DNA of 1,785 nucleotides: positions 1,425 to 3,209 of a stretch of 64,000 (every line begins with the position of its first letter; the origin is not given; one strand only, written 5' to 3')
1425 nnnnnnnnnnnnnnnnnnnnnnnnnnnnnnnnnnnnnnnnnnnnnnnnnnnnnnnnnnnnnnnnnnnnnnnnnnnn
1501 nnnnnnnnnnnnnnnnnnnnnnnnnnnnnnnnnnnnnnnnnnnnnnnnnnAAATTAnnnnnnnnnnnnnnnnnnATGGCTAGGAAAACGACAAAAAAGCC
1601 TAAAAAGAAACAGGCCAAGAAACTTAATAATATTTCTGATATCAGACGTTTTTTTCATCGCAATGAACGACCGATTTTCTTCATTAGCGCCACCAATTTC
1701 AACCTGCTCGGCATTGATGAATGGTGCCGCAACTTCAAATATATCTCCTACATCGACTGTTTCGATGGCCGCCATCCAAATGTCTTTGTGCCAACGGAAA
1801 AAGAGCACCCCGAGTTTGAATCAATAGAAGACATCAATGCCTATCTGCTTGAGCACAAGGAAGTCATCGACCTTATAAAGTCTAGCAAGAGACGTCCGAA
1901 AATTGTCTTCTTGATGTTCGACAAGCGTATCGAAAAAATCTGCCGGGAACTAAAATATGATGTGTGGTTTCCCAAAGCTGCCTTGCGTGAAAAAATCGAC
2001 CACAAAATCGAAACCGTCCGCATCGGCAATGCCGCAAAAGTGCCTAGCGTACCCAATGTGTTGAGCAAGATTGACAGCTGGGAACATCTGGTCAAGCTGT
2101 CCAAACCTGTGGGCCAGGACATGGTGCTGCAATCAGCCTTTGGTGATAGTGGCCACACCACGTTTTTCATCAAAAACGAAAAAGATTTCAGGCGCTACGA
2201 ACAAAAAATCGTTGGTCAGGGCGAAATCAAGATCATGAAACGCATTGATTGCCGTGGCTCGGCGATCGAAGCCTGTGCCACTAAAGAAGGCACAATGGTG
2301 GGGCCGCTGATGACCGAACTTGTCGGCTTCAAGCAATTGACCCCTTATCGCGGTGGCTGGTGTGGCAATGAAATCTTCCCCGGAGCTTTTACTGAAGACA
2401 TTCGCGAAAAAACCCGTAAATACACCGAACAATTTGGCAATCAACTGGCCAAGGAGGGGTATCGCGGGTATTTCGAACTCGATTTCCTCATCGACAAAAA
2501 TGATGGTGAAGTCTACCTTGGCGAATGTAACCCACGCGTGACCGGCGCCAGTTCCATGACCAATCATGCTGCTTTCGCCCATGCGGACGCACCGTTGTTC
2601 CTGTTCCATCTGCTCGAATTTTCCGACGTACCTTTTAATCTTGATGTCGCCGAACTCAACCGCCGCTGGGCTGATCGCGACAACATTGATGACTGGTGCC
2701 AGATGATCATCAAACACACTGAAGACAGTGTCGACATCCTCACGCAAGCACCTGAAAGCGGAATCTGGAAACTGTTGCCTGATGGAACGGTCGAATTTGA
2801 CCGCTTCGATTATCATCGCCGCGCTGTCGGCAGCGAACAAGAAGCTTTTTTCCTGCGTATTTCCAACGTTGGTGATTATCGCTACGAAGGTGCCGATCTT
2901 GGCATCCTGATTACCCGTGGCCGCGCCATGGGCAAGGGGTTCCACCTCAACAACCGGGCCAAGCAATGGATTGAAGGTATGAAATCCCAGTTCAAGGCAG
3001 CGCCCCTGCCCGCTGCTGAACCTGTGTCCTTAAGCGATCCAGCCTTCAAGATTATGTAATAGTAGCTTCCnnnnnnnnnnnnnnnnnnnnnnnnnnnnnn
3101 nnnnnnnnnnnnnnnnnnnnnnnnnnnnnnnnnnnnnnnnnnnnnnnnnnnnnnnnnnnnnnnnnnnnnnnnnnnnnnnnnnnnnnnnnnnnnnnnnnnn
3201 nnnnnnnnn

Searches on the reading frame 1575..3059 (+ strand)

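Call 77: search_protein_families(library=pfam, proteins=[window:1575-3059:+], max_evalue=0.01)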
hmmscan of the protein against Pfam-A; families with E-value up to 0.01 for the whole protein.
window:1575-3059:+ (494 aa): 2 families
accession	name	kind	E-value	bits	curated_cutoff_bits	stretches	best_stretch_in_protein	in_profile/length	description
PF02786.22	CPSase_L_D2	-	0.0012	18.9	19.8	0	285-332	142-190/211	Carbamoyl-phosphate synthase L chain, ATP binding domain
PF02655.19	ATP-grasp_3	-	0.0052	17.3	23.2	1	178-324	29-159/160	ATP-grasp domain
